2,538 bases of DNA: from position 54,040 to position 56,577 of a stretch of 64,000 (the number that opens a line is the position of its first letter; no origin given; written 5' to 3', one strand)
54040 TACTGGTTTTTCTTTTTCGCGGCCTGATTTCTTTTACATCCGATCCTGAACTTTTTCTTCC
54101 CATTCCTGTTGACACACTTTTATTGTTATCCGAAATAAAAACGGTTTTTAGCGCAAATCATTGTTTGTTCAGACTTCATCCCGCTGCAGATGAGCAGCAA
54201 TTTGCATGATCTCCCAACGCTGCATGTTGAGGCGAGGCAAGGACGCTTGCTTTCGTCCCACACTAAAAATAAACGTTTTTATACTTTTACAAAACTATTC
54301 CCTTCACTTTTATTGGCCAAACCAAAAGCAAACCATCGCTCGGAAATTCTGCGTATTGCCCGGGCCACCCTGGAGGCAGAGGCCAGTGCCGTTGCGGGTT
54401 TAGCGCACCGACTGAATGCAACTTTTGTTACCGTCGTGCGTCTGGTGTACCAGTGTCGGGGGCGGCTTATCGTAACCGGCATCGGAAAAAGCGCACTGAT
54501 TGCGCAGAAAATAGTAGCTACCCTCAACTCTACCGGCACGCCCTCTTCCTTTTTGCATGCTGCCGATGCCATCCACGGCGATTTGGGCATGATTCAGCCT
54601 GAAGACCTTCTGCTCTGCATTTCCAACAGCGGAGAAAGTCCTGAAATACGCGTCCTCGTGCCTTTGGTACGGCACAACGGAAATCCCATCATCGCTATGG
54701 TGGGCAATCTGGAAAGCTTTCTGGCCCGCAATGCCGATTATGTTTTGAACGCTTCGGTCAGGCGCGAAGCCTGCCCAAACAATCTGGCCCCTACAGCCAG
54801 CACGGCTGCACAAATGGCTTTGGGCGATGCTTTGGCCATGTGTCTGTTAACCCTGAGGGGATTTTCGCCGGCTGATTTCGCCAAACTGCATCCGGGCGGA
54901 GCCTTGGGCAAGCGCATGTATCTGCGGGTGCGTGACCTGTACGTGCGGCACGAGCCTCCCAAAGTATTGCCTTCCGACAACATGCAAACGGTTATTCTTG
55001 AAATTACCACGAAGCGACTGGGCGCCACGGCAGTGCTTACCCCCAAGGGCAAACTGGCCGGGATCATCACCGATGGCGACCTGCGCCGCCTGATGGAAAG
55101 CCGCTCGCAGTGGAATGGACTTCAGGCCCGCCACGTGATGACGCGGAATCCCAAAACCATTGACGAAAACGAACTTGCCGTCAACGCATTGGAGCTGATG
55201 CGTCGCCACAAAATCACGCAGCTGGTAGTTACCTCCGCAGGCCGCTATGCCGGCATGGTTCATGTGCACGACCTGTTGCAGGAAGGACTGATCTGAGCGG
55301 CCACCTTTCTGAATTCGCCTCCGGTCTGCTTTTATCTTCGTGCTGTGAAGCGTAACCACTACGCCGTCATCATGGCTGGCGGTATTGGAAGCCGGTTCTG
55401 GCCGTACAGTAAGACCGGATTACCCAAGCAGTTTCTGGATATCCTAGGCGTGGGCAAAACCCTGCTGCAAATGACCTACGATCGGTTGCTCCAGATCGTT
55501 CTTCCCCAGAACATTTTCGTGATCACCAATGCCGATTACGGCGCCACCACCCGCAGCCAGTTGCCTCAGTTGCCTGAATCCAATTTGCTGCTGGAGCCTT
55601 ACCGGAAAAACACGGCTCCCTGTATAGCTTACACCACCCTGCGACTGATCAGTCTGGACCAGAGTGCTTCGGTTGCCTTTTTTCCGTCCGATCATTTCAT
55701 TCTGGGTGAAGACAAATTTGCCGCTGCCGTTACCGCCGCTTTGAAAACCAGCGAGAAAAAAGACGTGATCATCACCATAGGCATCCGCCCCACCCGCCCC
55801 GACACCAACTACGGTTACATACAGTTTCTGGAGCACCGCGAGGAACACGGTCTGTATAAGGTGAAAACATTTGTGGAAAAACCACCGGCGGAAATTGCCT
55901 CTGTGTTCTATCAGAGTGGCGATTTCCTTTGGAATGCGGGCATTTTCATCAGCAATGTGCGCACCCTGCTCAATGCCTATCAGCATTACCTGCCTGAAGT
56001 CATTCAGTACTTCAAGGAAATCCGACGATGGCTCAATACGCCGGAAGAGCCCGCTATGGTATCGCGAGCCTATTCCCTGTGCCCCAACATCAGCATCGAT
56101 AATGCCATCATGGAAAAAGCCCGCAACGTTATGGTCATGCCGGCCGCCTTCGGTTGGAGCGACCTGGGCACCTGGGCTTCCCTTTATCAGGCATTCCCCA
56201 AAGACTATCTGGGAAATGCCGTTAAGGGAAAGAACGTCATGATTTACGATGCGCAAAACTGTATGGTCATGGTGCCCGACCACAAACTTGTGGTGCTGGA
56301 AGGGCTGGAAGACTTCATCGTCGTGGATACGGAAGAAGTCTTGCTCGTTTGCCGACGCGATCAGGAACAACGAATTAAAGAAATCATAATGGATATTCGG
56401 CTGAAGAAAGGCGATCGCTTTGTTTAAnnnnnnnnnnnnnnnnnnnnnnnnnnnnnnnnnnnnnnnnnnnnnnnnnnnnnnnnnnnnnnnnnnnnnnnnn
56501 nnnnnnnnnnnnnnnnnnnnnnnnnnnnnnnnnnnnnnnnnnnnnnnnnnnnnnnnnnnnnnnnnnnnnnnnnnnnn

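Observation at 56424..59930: Translationally coupled three-gene membrane glycosylation module (DPM1-like GT2, D,D,D,QxxRW membrane GT2, GT-C), back to back with manC and kpsF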

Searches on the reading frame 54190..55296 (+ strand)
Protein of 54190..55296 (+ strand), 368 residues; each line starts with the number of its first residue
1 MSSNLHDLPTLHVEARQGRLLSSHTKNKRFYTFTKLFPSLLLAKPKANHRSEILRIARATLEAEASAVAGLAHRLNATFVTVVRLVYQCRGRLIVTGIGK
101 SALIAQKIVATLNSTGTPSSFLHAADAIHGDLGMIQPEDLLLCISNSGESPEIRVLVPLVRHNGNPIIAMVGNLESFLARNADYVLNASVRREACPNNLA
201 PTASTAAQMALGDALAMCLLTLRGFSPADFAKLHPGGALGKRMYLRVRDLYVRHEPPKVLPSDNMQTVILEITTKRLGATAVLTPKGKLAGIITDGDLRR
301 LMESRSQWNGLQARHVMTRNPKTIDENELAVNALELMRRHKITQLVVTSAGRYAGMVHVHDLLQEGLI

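Call 3: search_protein_families(library=pfam, proteins=[window:54190-55296:+], max_evalue=0.01)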
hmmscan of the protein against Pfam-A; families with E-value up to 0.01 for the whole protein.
window:54190-55296:+ (368 aa): 3 families
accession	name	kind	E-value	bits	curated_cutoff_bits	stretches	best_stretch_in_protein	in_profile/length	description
PF01380.27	SIS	-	5.6e-27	94.6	25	1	89-217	4-130/131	SIS domain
PF00571.33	CBS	-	5.9e-20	71.8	24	2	314-364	2-53/57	CBS domain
PF13580.11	SIS_2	-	0.00039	20.9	27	0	87-172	55-138/138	SIS domain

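Call 4: search_protein_families(library=ncbifam, proteins=[window:54190-55296:+], max_evalue=0.01)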
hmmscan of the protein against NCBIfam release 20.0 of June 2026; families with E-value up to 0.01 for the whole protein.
window:54190-55296:+ (368 aa): 21 families
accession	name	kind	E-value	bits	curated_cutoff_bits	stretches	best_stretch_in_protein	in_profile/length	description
TIGR00393.1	kpsF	subfamily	1.5e-95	319.8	203.7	1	91-357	1-267/268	KpsF/GutQ family sugar-phosphate isomerase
NF008141.0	PRK10892.1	equivalog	4.5e-91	305.5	505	1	54-368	13-328/328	arabinose-5-phosphate isomerase KdsD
NF008581.0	PRK11543.1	equivalog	4.6e-82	275.6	481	1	52-368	4-321/321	arabinose-5-phosphate isomerase GutQ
NF008590.0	PRK11557.1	equivalog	2.3e-12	46.9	355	1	69-220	112-260/282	MurR/RpiR family transcriptional regulator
NF008458.0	PRK11337.1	equivalog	3.1e-09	36.2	378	1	79-215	131-264/293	MurR/RpiR family transcriptional regulator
NF040776.2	AlsR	equivalog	1.4e-07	30.8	400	1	84-219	124-256/279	transcriptional repressor AlsR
NF041552.1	TF_PrdR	equivalog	3.3e-07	29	795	1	261-364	21-123/577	sigma-54 dependent transcriptional regulator PrdR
NF010701.0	PRK14101.1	equivalog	7.8e-07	27.6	920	1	60-189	438-566/638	bifunctional transcriptional regulator/glucokinase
NF011447.0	PRK14869.2-3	equivalog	2.3e-05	23.2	522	0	262-304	84-126/540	putative manganese-dependent inorganic diphosphatase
TIGR03127.2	RuMP_HxlB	equivalog_domain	2.7e-05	24.1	160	1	91-205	31-143/178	6-phospho-3-hexuloisomerase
TIGR01302.1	IMP_dehydrog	equivalog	0.00011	21.2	481.5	1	255-364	89-198/450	IMP dehydrogenase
NF011443.0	PRK14869.1-5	equivalog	0.00013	20.6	335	0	312-364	70-123/546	putative manganese-dependent inorganic diphosphatase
NF046059.1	NagB_SO3506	equivalog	0.00019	20.8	430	1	139-194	88-143/330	glucosamine-6-phosphate deaminase NagB-II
NF008451.0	PRK11302.1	subfamily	0.00079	19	296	1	136-225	174-260/286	transcriptional regulator HexR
NF010547.0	PRK13938.1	equivalog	0.0009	18.9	320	1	133-191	109-167/196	D-sedoheptulose 7-phosphate isomerase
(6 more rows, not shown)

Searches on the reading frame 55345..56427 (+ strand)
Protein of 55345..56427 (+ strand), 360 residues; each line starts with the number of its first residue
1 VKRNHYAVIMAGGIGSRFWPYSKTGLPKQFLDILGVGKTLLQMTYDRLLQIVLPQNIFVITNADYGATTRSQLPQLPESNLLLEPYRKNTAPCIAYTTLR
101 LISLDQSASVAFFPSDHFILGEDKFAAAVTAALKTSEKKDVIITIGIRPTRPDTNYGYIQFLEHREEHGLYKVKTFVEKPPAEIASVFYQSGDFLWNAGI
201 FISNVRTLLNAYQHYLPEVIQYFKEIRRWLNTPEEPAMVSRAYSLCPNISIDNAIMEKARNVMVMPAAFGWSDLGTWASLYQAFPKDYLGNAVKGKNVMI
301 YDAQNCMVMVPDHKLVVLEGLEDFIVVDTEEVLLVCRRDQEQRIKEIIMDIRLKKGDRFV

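Call 3: search_protein_families(library=pfam, proteins=[window:55345-56427:+], max_evalue=0.01)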
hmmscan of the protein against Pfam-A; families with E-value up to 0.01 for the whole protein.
window:55345-56427:+ (360 aa): 4 families
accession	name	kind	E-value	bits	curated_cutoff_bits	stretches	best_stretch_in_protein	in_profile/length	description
PF00483.29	NTP_transferase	-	1e-35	123.9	21.2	1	7-286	2-241/245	Nucleotidyl transferase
PF22640.1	ManC_GMP_beta-helix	-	3.2e-11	43.4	27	1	297-348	2-52/55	MannoseP isomerase/GMP-like beta-helix domain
PF12804.13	NTP_transf_3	-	9.3e-06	26.3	27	1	7-78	1-65/160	MobA-like NTP transferase domain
PF01128.25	IspD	-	0.0045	17.2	27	0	7-65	3-55/221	2-C-methyl-D-erythritol 4-phosphate cytidylyltransferase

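Call 4: search_protein_families(library=ncbifam, proteins=[window:55345-56427:+], max_evalue=0.01)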
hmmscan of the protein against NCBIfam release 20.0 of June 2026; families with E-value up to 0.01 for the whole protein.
window:55345-56427:+ (360 aa): 8 families
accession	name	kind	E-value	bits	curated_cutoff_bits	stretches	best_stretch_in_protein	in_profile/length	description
TIGR01479.1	GMP_PMI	equivalog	3e-79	267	372.95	1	7-354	3-348/467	mannose-1-phosphate guanylyltransferase/mannose-6-phosphate isomerase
NF012004.0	PRK15460.1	equivalog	1e-58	199.2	859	1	4-352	5-356/478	mannose-1-phosphate guanyltransferase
TIGR01099.1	galU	equivalog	2.4e-05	24.1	326.8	0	7-61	4-54/261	UTP--glucose-1-phosphate uridylyltransferase GalU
NF001183.0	PRK00155.1-3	subfamily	8.3e-05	22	166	1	5-71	2-63/237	D-ribitol-5-phosphate cytidylyltransferase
TIGR00453.1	ispD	equivalog_domain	0.00012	21.6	181.3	1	7-74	2-63/219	2-C-methyl-D-erythritol 4-phosphate cytidylyltransferase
NF041173.1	Sug_nt_acttase_Thmprot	equivalog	0.00018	20.6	600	1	7-182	3-155/405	bifunctional sugar-1-phosphate nucleotidylyltransferase/acetyltransferase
TIGR03992.1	Arch_glmU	subfamily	0.0007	18.6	292.1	1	6-65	2-55/393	bifunctional sugar-1-phosphate nucleotidylyltransferase/acetyltransferase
NF001186.0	PRK00155.2-3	equivalog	0.0016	17.9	253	0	2-62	2-56/224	2-C-methyl-D-erythritol 4-phosphate cytidylyltransferase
